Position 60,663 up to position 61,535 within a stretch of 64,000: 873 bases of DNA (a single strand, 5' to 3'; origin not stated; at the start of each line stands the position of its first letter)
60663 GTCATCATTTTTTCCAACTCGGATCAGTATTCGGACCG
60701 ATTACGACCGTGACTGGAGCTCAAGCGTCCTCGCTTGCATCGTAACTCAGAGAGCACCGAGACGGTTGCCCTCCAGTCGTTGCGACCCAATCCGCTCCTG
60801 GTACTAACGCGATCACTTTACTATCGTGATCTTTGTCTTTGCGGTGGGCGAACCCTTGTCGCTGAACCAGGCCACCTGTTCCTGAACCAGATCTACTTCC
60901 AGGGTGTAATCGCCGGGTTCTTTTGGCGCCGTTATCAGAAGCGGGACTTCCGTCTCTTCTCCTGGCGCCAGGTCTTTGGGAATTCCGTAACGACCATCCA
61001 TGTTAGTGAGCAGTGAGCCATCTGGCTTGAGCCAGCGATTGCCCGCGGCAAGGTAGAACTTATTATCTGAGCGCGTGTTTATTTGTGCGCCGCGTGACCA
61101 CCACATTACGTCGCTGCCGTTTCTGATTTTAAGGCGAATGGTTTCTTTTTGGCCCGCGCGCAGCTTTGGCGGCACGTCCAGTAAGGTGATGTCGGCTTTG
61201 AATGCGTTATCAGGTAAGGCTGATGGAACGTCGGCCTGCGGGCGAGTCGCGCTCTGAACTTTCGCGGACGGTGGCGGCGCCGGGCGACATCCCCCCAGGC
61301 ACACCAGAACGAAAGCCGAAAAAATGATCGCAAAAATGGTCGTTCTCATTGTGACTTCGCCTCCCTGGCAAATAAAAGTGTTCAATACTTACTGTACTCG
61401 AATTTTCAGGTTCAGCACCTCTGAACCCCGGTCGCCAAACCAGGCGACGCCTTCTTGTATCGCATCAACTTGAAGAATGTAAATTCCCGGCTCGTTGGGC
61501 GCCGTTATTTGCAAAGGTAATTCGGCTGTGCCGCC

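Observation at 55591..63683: The same ~100-aa Ig-like (NBR1-type) domain terminates four functionally different genes in one cluster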

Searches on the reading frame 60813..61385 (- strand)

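Call 3: search_protein_families(library=pfam, proteins=[window:60813-61385:-], max_evalue=0.1)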
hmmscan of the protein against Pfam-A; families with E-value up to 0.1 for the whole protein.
window:60813-61385:- (190 aa): 3 families
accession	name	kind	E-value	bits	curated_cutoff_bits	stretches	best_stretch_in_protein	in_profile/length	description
PF16158.11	N_BRCA1_IG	-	0.0012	19.8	28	1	86-174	19-98/108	Ig-like domain from next to BRCA1 gene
PF16353.11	LacZ_4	-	0.0099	16.6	27.3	1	132-184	32-82/87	Beta-galactosidase, domain 4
PF23619.1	Ig_VWA7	-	0.082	13.6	27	0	137-166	10-39/104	VWA7 Ig-like domain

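Call 8: search_protein_families(library=ncbifam, proteins=[window:60813-61385:-], max_evalue=0.1)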
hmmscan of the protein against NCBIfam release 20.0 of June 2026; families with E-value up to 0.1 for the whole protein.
window:60813-61385:- (190 aa): 0 families

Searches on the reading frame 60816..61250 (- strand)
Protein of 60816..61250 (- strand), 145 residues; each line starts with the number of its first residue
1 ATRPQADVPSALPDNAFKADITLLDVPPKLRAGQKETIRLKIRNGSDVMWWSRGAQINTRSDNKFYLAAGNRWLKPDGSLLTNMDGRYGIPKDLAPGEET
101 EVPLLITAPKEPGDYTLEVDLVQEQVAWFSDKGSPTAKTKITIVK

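Call 29: predict_structure(alignment_id=A2)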
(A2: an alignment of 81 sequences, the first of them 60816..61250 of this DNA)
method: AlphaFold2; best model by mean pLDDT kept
length: 145 residues; sequences in the alignment: 81
mean_pLDDT: 93.5   pTM: 0.86
mean pLDDT of the five models: 93.5, 93.4, 93.3, 92.9, 85.1
residues with pLDDT >= 90: 124; 70-90: 15; 50-70: 4; < 50: 2
segments of 3 or more residues with pLDDT < 50: none
pLDDT, mean of each block of 10 residues (from residue 1): 66 95 97 98 97 85 91 97 95 97 98 98 96 97 98
secondary structure, 60 per line:
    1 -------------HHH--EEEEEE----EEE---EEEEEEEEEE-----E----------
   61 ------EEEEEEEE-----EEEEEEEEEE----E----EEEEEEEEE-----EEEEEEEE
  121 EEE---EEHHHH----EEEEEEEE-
elements in order: E19-24 E29-31 E35-44 E67-74 E80-89 E99-107 E113-123 H129-132 E137-144
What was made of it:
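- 60813..61202 (-): FW domain, copy 3 (residues ~62-190 of the lipoprotein). Periplasmic. AF2 model with pLDDT 93.5: all-beta (eight strand segments, one short helix) (call 29).
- On FW / N_BRCA1_IG (PF16158) superfamily: The AF2 model of the lipoprotein domain has pLDDT 93.5 and is all-beta (call 29).
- Checked: The folded domain is about 125 aa rather than about 100 aa. The AF(K/R)A strand belongs to it (call 29).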

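Call 34: fold_search(model_id=the predicted structure, library=pdb)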
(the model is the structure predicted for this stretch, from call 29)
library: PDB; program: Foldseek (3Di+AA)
matches with E <= 10: 1907; with E <= 0.001: 119
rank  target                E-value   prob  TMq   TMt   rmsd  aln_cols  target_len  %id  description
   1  4ole_B                8.2e-06  1.00  0.47  0.54   5.0       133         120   16  Crystal structure of a neighbor of BRCA1 gene 1 (NBR1) from Homo sapiens at 2.52 A resolution (released 2014-02-19)
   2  4ole_C                1.7e-05  1.00  0.47  0.55   4.8       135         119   17  Crystal structure of a neighbor of BRCA1 gene 1 (NBR1) from Homo sapiens at 2.52 A resolution (released 2014-02-19)
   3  4ole_A                2.1e-05  1.00  0.51  0.59   4.5       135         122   17  Crystal structure of a neighbor of BRCA1 gene 1 (NBR1) from Homo sapiens at 2.52 A resolution (released 2014-02-19)
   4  5cl2_B                5.5e-05  1.00  0.47  0.31   5.9       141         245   12  Crystal structure of Spo0M, sporulation control protein, from Bacillus subtilis. (released 2015-12-16)
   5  2a74_B                5.8e-05  1.00  0.43  0.36   6.6       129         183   13  Human Complement Component C3c (released 2005-09-27)
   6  6r5o_A                9.3e-05  1.00  0.46  0.11   5.2       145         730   12  The crystal structure the Glycoside Hydrolase BglX inactive mutant D286N from P. aeruginosa in complex with two glucos (released 2020-04-15)
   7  2qki_E                9.9e-05  1.00  0.45  0.36   7.3       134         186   13  Human C3c in complex with the inhibitor compstatin (released 2007-08-14)
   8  4zoa_B                1.1e-04  1.00  0.49  0.12   4.7       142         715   12  Crystal Structure of beta-glucosidase from Listeria innocua in complex with isofagomine (released 2016-05-18)
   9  2kl6_MODEL_1_A        1.2e-04  1.00  0.50  0.63   4.7       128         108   13  Solution NMR structure of the CARDB domain of PF1109 from Pyrococcus furiosus. Northeast Structural Genomics C (released 2009-08-25)
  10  5cl2_A                1.2e-04  1.00  0.49  0.31   6.4       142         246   10  Crystal structure of Spo0M, sporulation control protein, from Bacillus subtilis. (released 2015-12-16)
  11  3im2                  1.2e-04  1.00  0.48  0.25   5.9       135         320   14  Structure of the C-terminal Sec63 unit of yeast Brr2, P41212 Form (released 2009-08-25)
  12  8k2h_B                1.2e-04  1.00  0.40  0.13  11.2       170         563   13  Crystal structure of Group 2Oligosaccharide/Monosaccharide-releasing beta-N-acetylhexosaminidase NgaAt from Arabidopsi (released 2024-04-24)
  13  8xrv_B                1.4e-04  1.00  0.53  0.12   4.7       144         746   12  The crystal structure of a GH3 enzyme CcBgl3B with glucose (released 2024-04-10)
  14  3idu_A                1.4e-04  1.00  0.49  0.58   4.5       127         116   12  Crystal Structure of the CARDB domain of the PF1109 protein in complex with di-metal ions from Pyrococcus furiosus, No (released 2009-08-04)
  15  6r5i_A                1.4e-04  1.00  0.48  0.12   4.8       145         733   12  The crystal structure of the Glycoside Hydrolase BglX from P. aeruginosa (released 2020-04-15)
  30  3idu_B                2.2e-04  1.00  0.49  0.61   4.5       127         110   12  Crystal Structure of the CARDB domain of the PF1109 protein in complex with di-metal ions from Pyrococcus furiosus, No (released 2009-08-04)
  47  8dl0_C                3.0e-04  1.00  0.52  0.23   4.0       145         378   14  CryoEM structure of the nucleotide-free and open channel A.aeolicus WzmWzt transporter (released 2022-09-21)
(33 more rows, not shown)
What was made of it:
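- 60813..61202 (-): Foldseek top hit 4OLE (call 34).
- On FW / N_BRCA1_IG (PF16158) superfamily: Foldseek PDB ranks 1-3 are 4OLE chains, at E 8e-6 to 2e-5 and TM 0.47-0.59 (call 34).
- Closest known: FW. Same: Same Ig-like beta-sandwich; NBR1 FW is the best PDB fold match (call 34).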

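Call 56: search_solved_structures(query=A4, max_evalue=1, show_alignments=3)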
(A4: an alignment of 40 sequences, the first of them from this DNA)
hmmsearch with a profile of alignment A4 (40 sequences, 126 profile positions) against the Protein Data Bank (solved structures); distinct sequences matched with E-value up to 1: 5.
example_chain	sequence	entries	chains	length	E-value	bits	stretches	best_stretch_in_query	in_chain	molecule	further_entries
4ole_A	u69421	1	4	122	8.2e-08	35.7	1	5-108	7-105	Next to BRCA1 gene 1 protein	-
6vhi_A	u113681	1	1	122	6.1e-05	26.4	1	22-119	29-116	Protein ILRUN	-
7vqo_A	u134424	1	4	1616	0.0021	21.4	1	4-103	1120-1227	Ams1, Nbr1 and malE fusion protein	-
9kgz_A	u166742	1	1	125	0.29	14.5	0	63-105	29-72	De novo designed monomeric mainly-beta protein B10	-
9kgy_A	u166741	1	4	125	0.44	13.9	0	63-105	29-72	De novo designed monomeric mainly-beta protein B10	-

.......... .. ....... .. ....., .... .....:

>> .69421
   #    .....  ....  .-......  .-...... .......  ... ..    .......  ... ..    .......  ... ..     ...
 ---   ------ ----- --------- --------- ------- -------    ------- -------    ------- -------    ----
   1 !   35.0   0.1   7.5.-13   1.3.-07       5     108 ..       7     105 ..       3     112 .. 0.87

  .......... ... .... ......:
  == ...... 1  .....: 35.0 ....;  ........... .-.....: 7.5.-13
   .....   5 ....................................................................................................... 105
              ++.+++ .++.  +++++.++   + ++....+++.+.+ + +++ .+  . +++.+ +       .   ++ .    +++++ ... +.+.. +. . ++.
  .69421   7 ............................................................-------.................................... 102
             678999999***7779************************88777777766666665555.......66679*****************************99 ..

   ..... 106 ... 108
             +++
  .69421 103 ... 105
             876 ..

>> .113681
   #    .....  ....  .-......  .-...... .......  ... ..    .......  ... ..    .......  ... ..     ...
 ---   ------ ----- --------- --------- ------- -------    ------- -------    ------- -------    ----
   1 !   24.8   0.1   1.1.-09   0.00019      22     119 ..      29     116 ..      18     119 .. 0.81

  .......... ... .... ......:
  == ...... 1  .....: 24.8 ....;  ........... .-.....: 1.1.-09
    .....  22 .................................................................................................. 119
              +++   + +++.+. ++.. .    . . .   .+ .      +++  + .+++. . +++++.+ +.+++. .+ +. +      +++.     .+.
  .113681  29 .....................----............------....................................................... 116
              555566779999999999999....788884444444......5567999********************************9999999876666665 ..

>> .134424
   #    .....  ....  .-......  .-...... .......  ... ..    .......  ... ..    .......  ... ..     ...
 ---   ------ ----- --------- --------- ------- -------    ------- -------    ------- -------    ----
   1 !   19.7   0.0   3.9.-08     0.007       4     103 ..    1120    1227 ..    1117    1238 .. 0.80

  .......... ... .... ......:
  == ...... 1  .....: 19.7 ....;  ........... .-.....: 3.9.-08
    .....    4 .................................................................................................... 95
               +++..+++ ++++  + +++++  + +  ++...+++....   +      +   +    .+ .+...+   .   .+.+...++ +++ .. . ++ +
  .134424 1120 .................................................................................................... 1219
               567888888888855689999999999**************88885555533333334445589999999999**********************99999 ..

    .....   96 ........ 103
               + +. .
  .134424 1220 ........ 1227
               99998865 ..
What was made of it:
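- On FW / N_BRCA1_IG (PF16158) superfamily: A profile of 40 relatives that includes the four copies hits human NBR1 FW 4OLE at E 8.2e-8, ILRUN at 6.1e-5 and CtNbr1 at 2.1e-3 (call 56). Mapping is through the HMMER alignments to 4OLE and 7VQO (call 56).
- The copies belong to the FW superfamily (call 56).
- Tried and rejected: A broader alignment was needed (call 56).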
